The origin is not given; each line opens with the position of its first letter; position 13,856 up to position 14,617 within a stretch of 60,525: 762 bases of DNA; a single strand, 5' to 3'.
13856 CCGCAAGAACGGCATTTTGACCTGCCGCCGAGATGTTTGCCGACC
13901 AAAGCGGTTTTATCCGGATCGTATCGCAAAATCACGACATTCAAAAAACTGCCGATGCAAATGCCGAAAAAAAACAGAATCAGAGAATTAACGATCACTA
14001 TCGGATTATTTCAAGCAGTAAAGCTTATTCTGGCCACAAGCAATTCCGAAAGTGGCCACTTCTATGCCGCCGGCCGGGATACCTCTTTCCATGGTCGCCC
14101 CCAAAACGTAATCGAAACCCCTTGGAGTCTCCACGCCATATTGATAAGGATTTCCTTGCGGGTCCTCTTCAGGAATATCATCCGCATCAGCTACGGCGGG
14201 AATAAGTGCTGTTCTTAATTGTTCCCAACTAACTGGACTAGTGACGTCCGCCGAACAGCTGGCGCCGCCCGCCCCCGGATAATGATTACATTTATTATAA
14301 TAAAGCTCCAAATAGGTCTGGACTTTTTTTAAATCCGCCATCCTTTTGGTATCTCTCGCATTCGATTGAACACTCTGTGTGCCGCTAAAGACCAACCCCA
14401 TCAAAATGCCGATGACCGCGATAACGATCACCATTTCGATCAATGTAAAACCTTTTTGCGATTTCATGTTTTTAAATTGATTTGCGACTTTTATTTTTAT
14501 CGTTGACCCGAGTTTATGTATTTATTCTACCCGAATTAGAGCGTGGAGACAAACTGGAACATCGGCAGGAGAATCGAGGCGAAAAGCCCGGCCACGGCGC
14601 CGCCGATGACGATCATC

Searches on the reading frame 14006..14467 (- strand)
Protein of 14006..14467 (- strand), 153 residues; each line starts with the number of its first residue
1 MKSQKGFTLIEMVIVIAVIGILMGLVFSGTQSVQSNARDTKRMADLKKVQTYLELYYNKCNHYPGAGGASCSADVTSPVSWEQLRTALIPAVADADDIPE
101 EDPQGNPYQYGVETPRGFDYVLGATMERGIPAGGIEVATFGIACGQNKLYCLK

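Call 13: search_protein_families(library=pfam, proteins=[window:14006-14467:-], max_evalue=0.001)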
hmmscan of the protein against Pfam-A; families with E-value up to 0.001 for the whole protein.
window:14006-14467:- (153 aa): 1 family
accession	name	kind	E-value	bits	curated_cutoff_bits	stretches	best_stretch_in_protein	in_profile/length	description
PF07963.17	N_methyl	-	8.7e-10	38.2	21.2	1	1-27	1-27/27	Prokaryotic N-terminal methylation motif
